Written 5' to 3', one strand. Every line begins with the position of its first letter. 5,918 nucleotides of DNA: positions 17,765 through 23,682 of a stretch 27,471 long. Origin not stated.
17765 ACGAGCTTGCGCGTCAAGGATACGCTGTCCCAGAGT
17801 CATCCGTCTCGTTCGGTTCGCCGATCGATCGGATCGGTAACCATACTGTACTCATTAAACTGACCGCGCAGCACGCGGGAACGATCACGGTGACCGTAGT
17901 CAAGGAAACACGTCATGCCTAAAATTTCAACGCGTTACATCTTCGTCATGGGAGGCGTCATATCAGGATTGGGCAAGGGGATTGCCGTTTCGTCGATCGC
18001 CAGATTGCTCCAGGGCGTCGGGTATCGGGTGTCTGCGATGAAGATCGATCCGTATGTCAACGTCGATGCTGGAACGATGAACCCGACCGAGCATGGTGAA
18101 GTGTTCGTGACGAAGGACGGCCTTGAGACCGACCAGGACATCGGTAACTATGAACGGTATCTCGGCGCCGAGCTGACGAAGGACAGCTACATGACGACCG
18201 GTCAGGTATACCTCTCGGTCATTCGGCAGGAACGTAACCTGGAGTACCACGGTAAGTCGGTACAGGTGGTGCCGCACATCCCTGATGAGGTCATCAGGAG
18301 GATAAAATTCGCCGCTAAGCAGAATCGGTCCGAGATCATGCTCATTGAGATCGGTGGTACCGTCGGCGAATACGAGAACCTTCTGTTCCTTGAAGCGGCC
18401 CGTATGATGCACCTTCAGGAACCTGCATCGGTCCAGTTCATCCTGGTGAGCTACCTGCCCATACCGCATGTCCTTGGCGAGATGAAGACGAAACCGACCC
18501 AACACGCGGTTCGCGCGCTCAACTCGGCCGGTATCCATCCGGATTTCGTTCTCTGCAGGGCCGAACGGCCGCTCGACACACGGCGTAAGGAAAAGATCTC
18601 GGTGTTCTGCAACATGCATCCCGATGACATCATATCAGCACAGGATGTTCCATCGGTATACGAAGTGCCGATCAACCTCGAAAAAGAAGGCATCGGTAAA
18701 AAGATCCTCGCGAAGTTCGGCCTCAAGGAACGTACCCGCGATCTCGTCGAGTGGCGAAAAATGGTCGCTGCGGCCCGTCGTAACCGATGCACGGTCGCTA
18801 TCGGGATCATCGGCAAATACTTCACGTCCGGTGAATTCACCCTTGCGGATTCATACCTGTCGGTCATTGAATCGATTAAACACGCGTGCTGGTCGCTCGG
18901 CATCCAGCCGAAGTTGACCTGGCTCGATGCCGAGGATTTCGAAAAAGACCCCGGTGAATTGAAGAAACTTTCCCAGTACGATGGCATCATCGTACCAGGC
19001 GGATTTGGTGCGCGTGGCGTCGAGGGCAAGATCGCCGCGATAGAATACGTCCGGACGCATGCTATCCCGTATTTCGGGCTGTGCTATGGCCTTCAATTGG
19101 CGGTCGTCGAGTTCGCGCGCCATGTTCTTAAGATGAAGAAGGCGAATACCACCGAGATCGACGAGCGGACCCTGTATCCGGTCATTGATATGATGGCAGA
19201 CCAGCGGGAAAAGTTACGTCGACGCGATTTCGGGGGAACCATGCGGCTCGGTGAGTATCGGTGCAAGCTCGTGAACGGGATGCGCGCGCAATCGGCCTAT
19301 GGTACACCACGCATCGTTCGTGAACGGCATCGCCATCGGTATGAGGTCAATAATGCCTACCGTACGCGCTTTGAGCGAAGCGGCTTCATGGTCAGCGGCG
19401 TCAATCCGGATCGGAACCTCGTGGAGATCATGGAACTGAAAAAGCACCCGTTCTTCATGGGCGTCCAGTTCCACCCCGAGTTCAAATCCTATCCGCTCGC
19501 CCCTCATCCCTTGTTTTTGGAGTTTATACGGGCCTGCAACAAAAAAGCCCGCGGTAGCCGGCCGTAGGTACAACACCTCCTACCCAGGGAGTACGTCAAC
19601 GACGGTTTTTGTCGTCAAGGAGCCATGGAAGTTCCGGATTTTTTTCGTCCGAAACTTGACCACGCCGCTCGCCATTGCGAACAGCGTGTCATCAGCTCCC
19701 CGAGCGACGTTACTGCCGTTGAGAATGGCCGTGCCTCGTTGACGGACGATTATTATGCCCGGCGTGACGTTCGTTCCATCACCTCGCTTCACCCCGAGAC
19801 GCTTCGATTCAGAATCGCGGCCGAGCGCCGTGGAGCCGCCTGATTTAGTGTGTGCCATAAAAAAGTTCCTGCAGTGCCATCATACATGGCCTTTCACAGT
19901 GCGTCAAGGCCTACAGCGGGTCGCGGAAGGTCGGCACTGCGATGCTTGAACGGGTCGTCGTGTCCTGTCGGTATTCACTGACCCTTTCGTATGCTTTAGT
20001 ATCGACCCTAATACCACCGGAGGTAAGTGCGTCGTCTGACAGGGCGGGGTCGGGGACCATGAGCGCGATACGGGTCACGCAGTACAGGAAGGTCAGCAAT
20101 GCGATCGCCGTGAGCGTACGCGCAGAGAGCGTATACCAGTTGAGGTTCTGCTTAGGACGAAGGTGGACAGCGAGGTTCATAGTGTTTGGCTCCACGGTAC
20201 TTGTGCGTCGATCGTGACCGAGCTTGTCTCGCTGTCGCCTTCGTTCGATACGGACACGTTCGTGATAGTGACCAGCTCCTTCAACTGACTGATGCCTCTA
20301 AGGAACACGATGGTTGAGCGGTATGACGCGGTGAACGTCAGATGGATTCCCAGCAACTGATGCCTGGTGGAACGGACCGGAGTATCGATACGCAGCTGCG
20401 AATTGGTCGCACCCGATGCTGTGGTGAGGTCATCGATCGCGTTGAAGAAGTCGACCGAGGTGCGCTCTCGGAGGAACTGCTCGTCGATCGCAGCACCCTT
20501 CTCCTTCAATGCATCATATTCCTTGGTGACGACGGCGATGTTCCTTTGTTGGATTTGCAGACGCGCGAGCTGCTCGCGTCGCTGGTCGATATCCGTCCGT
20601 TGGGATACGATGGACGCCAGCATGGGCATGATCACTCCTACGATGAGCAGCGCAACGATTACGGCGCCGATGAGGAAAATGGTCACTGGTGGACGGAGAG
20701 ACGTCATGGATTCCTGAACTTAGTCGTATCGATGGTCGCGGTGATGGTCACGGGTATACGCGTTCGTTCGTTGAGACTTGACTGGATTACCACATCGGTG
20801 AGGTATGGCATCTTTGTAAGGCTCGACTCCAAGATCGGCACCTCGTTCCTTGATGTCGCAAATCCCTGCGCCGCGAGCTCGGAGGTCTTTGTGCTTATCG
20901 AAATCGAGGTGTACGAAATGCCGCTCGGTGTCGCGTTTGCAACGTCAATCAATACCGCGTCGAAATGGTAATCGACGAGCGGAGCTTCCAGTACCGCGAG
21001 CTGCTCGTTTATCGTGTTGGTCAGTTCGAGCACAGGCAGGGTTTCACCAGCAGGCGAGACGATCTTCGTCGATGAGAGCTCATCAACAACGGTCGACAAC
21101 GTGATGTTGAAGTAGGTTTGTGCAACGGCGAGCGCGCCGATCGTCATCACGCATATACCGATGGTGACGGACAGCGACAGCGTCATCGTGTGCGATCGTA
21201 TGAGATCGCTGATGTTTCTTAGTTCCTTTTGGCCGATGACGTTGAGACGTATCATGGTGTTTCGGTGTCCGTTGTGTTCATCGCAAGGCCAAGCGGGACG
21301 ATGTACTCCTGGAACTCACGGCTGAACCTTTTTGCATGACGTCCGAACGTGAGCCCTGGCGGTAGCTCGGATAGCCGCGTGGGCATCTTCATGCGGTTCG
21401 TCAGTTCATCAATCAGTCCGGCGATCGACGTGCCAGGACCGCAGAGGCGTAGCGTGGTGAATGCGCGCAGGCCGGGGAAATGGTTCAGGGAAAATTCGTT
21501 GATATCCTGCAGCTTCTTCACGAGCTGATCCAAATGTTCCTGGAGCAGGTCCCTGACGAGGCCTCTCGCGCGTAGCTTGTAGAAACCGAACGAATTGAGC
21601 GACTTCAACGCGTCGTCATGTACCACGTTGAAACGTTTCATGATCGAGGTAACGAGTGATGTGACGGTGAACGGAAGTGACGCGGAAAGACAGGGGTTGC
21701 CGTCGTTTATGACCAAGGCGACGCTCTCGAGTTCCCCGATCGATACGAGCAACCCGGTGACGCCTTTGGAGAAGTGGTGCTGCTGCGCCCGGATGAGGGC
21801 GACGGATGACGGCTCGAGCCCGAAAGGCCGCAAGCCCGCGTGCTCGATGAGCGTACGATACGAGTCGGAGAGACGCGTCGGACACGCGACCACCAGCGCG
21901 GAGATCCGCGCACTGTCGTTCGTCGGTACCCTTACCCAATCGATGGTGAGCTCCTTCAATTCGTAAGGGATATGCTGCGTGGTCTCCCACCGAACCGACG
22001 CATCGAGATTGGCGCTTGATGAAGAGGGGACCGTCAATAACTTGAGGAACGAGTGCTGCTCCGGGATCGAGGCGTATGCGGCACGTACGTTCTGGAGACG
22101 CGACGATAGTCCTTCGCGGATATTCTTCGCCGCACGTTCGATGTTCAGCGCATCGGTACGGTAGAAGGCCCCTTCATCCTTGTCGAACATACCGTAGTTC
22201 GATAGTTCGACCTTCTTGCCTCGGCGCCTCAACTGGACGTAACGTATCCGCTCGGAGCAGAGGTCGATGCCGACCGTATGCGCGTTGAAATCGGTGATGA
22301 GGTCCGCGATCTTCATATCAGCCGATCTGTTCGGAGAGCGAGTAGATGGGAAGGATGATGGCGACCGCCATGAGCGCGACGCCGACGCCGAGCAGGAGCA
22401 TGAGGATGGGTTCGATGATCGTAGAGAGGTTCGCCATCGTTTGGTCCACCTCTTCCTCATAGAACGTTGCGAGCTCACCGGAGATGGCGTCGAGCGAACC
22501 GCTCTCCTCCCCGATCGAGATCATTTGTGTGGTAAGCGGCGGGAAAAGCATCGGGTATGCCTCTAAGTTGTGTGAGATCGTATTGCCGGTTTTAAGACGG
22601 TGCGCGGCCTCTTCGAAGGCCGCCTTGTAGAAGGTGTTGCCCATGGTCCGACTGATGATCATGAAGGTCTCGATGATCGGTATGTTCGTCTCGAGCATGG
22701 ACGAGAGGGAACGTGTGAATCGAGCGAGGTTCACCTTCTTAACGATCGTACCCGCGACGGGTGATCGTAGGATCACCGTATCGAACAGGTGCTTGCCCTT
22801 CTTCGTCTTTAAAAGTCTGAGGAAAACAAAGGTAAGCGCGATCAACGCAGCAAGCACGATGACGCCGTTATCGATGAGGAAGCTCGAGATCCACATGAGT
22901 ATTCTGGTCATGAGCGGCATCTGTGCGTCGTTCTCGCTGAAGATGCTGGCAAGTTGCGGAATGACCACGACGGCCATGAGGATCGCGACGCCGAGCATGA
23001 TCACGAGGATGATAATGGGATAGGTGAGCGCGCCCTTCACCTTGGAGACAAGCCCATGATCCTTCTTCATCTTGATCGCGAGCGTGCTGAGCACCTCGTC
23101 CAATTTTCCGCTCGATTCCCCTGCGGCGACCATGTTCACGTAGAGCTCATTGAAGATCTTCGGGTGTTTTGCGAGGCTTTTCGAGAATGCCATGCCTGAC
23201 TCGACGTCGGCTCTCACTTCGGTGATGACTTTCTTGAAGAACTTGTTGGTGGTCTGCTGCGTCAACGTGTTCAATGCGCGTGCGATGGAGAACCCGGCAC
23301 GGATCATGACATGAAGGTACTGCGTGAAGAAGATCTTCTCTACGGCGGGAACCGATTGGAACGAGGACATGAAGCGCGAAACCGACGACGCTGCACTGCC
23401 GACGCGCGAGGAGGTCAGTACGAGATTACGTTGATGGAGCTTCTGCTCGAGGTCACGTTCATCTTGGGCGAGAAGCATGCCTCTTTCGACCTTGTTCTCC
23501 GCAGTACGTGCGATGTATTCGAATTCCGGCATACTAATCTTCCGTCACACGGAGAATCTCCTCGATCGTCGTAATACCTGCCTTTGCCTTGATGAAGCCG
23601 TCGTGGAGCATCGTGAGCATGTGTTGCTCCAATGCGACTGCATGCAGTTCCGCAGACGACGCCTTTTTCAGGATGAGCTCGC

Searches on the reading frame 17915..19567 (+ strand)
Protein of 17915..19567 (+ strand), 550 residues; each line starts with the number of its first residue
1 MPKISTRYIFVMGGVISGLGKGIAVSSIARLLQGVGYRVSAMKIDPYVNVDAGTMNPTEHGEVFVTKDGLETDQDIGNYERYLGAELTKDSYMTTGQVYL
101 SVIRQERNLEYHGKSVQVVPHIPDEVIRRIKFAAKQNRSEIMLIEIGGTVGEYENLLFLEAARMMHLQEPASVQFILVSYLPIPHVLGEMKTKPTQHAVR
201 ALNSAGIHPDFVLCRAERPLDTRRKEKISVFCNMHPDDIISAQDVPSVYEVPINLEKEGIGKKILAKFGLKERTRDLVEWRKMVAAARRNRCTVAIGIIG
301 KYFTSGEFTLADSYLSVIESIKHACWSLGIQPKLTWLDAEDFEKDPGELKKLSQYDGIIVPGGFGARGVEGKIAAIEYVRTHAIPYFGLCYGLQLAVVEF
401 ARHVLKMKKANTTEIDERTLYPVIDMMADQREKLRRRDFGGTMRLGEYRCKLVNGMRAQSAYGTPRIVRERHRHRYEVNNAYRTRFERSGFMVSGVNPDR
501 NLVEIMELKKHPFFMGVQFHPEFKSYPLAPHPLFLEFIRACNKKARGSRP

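Call 79: search_protein_families(library=pfam, proteins=[window:17915-19567:+], max_evalue=0.0001)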
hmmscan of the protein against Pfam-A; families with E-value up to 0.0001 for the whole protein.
window:17915-19567:+ (550 aa): 3 families
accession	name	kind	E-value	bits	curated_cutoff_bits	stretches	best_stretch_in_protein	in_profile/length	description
PF06418.20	CTP_synth_N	-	1.7e-105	352.6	26.1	1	7-270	1-265/265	CTP synthase N-terminus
PF00117.34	GATase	-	6e-42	143.9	22.8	1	310-539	2-189/190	Glutamine amidotransferase class-I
PF07722.19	Peptidase_C26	-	2.6e-06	27.8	20.5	1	373-522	95-219/219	Peptidase C26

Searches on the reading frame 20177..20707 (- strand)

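Call 79: search_protein_families(library=pfam, proteins=[window:20177-20707:-], max_evalue=0.0001)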
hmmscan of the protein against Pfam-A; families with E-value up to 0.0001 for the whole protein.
window:20177-20707:- (176 aa): 1 family
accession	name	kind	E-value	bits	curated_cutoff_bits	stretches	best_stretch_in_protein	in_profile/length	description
PF04350.18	PilO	-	3e-06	27.9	22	1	39-169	7-137/145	Pilus assembly protein, PilO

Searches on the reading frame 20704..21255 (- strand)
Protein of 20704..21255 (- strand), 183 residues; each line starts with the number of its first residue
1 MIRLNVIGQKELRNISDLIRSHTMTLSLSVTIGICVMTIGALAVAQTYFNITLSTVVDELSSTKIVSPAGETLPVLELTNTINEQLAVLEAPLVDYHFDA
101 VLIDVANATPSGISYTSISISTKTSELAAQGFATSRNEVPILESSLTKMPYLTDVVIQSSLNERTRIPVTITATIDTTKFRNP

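Call 79: search_protein_families(library=pfam, proteins=[window:20704-21255:-], max_evalue=0.0001)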
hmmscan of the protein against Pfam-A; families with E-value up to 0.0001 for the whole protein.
window:20704-21255:- (183 aa): 1 family
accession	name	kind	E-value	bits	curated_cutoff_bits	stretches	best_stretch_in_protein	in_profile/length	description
PF05137.18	PilN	-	9.3e-06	26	22.8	1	101-160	2-59/78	Fimbrial assembly protein (PilN)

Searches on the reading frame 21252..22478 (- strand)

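Call 79: search_protein_families(library=pfam, proteins=[window:21252-22478:-], max_evalue=0.0001)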
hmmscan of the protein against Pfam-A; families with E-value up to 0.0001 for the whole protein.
window:21252-22478:- (408 aa): 1 family
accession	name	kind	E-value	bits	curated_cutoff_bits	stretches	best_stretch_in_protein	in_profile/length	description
PF11104.14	PilM_2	-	2.5e-19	69.8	27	1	70-402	1-339/340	Type IV pilus assembly protein PilM;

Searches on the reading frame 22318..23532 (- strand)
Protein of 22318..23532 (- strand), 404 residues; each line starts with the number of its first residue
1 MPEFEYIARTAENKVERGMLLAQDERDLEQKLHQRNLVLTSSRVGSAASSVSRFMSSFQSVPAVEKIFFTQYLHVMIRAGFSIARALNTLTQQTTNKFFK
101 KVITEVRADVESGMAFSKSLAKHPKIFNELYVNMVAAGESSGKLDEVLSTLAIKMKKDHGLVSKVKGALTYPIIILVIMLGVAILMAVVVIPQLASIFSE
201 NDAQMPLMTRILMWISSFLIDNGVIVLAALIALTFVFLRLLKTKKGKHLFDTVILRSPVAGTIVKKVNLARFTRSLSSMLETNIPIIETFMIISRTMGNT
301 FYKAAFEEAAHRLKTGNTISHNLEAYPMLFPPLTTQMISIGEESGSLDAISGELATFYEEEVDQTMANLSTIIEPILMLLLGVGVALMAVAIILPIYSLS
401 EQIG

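Call 79: search_protein_families(library=pfam, proteins=[window:22318-23532:-], max_evalue=0.0001)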
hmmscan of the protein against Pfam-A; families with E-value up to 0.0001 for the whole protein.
window:22318-23532:- (404 aa): 1 family
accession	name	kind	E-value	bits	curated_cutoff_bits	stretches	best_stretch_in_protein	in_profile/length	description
PF00482.28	T2SSF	-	4.2e-57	191.9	25.2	2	69-192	1-125/125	Type II secretion system (T2SS), protein F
